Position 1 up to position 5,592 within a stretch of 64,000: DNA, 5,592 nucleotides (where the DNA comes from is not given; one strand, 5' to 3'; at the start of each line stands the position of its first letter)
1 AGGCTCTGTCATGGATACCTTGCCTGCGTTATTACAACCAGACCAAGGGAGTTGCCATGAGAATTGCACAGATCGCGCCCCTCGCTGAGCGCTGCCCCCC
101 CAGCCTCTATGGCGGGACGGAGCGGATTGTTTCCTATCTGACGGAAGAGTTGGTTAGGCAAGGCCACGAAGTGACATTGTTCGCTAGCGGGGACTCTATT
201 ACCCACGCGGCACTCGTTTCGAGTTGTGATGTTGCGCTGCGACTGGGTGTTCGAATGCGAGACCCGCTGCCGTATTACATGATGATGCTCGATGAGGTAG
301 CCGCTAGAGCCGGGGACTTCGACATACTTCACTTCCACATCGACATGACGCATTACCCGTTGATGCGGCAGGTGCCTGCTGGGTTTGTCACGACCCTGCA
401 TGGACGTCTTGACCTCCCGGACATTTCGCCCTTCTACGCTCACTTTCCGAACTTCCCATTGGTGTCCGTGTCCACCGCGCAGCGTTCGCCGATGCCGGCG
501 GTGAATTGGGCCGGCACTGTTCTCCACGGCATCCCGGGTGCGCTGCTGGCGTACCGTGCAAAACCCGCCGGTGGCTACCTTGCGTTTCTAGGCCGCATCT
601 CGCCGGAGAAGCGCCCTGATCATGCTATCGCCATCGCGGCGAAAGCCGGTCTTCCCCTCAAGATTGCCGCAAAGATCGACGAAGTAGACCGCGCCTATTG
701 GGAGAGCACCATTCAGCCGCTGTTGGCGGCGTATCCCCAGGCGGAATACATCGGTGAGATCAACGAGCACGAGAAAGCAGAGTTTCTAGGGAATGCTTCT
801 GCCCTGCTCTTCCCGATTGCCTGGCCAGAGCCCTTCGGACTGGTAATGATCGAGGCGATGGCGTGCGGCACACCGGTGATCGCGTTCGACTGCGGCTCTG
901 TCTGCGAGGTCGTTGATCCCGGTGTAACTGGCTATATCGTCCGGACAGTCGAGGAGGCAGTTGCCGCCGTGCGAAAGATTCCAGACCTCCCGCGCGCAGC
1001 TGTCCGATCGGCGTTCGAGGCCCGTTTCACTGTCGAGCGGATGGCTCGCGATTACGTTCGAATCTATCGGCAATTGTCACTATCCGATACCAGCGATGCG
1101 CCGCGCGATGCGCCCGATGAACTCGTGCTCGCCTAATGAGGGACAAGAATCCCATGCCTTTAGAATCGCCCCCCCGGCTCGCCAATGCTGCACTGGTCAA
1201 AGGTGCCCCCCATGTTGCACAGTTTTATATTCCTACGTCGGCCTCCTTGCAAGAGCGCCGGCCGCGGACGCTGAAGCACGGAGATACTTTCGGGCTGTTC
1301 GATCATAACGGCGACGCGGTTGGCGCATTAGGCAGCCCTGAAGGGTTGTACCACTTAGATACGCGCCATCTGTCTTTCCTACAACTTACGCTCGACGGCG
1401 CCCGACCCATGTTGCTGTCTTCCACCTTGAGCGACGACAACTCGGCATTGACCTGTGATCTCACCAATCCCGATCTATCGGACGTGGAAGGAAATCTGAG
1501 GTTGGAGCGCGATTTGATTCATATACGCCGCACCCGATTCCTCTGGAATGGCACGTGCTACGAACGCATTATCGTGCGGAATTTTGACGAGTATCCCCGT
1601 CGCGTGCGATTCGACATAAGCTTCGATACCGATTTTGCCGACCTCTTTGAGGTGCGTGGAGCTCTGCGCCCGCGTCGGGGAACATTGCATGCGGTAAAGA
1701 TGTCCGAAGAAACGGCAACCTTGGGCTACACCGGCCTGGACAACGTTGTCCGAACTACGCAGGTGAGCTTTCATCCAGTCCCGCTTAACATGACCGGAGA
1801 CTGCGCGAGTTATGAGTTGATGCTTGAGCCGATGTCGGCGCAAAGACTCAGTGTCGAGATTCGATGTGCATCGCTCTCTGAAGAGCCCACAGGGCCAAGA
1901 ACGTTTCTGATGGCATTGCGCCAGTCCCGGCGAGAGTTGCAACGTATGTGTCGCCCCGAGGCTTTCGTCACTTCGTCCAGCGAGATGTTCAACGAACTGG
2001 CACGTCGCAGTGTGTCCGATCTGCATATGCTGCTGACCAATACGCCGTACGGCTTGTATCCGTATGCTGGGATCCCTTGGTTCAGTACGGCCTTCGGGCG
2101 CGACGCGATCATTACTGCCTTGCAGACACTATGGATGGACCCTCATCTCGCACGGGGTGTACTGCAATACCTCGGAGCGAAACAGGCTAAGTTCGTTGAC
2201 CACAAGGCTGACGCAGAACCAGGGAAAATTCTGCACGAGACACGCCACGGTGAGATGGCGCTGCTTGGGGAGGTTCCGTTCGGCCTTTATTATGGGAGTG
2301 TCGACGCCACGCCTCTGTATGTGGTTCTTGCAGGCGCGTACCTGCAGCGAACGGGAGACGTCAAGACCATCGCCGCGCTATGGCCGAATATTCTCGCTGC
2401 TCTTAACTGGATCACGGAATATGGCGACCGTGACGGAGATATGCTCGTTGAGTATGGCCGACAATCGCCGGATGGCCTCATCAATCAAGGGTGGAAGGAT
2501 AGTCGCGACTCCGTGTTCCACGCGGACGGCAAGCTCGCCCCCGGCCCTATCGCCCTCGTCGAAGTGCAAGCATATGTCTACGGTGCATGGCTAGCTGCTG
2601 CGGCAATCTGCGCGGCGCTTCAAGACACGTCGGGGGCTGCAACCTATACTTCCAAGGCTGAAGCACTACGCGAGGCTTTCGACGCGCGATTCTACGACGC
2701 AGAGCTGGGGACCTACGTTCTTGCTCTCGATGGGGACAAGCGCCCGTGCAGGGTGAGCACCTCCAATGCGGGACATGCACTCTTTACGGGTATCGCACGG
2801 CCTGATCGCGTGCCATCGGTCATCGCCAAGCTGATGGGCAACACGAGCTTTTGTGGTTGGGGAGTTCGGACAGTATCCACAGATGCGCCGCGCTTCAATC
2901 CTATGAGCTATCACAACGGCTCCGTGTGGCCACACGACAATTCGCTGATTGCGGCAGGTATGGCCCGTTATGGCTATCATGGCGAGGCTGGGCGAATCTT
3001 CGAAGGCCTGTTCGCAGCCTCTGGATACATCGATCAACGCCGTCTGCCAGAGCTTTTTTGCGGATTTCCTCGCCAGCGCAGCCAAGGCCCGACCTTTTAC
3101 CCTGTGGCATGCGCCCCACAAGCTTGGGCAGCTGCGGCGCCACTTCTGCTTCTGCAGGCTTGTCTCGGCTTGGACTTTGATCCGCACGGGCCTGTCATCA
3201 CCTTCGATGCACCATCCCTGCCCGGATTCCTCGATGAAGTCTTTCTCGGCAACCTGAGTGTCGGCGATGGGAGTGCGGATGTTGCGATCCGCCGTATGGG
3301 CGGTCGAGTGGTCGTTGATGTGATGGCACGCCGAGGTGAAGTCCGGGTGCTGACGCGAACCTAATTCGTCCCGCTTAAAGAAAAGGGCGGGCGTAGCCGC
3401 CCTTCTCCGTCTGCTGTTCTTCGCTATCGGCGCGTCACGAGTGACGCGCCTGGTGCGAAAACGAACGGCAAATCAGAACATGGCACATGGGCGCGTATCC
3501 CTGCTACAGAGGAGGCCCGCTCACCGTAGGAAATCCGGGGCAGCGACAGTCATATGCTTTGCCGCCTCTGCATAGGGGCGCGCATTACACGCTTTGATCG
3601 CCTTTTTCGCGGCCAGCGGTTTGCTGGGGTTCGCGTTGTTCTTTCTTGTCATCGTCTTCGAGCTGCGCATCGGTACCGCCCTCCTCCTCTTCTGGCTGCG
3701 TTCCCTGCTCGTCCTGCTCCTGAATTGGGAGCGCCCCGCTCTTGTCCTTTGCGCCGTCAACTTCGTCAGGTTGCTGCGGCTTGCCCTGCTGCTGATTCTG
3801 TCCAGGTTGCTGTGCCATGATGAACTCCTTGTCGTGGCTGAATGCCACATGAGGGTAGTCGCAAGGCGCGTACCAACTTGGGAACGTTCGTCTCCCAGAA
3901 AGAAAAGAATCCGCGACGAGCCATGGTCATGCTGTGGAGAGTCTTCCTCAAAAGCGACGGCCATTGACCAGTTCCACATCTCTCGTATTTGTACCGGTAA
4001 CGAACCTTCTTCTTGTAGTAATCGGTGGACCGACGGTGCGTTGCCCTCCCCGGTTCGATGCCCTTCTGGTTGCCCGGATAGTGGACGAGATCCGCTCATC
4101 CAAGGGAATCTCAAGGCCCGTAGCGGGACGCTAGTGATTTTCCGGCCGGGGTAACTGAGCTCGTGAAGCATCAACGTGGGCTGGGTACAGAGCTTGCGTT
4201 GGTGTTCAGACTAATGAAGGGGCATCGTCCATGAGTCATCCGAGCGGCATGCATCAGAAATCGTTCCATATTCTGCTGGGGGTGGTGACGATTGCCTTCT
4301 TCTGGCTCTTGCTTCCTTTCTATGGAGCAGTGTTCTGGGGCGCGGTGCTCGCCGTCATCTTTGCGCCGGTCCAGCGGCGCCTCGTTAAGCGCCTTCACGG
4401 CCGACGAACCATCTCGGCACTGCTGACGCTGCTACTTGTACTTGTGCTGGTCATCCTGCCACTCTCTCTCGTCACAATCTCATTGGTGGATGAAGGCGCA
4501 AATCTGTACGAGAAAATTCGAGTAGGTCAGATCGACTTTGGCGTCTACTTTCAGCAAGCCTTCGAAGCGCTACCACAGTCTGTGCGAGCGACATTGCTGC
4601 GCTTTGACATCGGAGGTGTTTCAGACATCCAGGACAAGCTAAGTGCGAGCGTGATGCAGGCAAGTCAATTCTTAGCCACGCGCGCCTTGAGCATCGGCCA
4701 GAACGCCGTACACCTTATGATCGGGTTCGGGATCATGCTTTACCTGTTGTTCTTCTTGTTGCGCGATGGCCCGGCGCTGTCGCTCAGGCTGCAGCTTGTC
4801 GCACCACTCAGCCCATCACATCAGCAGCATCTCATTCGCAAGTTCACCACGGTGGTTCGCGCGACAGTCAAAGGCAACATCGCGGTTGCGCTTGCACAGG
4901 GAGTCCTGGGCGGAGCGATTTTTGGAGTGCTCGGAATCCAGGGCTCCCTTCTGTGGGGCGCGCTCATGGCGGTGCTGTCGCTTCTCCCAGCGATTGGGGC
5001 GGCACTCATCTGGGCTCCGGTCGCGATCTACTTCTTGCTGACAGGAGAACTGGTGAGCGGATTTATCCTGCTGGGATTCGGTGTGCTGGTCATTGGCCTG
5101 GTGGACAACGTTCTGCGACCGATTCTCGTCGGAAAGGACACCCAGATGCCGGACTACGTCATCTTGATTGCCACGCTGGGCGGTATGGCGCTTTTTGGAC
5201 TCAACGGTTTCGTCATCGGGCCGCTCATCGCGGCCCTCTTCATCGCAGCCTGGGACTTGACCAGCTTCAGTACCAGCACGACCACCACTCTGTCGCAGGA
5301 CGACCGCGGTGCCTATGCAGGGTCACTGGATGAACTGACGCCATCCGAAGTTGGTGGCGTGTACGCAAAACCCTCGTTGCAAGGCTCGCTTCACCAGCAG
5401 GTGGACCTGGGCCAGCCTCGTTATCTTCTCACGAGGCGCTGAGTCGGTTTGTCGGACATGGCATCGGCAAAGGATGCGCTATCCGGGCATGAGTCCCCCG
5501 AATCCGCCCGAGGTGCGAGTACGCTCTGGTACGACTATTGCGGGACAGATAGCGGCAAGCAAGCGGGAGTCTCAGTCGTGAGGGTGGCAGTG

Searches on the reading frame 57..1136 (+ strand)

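Call 47: search_protein_families(library=pfam, proteins=[window:57-1136:+], max_evalue=0.00001)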
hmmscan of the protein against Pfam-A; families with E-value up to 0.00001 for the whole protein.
window:57-1136:+ (359 aa): 3 families
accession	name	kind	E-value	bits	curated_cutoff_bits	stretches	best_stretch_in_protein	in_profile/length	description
PF00534.26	Glycos_transf_1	-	2.4e-22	79.7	26.4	1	174-308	17-155/172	Glycosyl transferases group 1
PF13692.12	Glyco_trans_1_4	-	1.7e-17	64.4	27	1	175-307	4-138/142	Glycosyl transferases group 1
PF13439.12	Glyco_transf_4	-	1.4e-11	45.1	28.5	1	18-125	1-109/170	Glycosyltransferase Family 4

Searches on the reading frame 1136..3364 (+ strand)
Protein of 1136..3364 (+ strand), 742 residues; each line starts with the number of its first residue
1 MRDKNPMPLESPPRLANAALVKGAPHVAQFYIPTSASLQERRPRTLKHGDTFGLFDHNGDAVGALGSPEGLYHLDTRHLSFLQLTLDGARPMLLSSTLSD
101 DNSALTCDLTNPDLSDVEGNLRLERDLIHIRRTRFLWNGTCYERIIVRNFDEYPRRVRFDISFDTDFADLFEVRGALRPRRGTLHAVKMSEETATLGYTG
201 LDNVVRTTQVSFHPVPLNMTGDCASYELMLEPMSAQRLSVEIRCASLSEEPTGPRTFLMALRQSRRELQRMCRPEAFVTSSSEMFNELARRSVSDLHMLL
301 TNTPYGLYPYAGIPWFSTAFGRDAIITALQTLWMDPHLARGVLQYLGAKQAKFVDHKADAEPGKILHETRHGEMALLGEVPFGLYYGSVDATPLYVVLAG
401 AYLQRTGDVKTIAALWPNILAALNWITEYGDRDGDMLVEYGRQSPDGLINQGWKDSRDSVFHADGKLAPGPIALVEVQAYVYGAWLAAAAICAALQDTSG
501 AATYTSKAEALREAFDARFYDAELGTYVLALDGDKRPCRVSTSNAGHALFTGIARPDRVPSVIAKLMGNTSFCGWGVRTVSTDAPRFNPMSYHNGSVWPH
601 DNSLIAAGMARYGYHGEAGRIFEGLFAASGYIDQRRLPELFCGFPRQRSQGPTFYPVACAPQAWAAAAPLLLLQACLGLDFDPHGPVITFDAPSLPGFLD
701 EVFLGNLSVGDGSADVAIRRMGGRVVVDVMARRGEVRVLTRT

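Call 47: search_protein_families(library=pfam, proteins=[window:1136-3364:+], max_evalue=0.00001)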
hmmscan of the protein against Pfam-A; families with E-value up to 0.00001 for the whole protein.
window:1136-3364:+ (742 aa): 3 families
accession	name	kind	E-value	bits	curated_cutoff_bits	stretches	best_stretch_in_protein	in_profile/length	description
PF14742.11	GDE_N_bis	-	3.8e-56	190.3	22.1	1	46-240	1-193/194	N-terminal domain of (some) glycogen debranching enzymes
PF22422.2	MGH1-like_GH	-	6e-24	85.7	27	1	323-629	8-328/356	Mannosylglycerate hydrolase MGH1-like glycoside hydrolase domain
PF06202.20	GDE_C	-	4.1e-07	29.7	21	0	385-667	76-363/367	Amylo-alpha-1,6-glucosidase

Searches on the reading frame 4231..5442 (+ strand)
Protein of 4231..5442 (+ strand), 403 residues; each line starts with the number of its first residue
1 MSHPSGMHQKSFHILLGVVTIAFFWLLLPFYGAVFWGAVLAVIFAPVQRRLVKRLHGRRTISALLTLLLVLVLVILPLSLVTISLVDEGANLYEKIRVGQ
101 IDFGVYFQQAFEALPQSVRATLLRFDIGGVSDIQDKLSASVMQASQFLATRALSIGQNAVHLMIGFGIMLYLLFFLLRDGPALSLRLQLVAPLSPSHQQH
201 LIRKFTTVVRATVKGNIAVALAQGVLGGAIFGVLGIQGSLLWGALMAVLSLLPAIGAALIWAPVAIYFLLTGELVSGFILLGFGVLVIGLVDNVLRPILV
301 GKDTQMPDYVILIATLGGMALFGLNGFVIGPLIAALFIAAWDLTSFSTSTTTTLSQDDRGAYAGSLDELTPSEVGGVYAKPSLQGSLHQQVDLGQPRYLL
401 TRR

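Call 47: search_protein_families(library=pfam, proteins=[window:4231-5442:+], max_evalue=0.00001)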
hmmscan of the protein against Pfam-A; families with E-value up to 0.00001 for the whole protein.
window:4231-5442:+ (403 aa): 1 family
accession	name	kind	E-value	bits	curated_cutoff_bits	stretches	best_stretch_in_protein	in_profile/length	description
PF01594.21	AI-2E_transport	-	6.8e-46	157.4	34.3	1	15-342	2-324/327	AI-2E family transporter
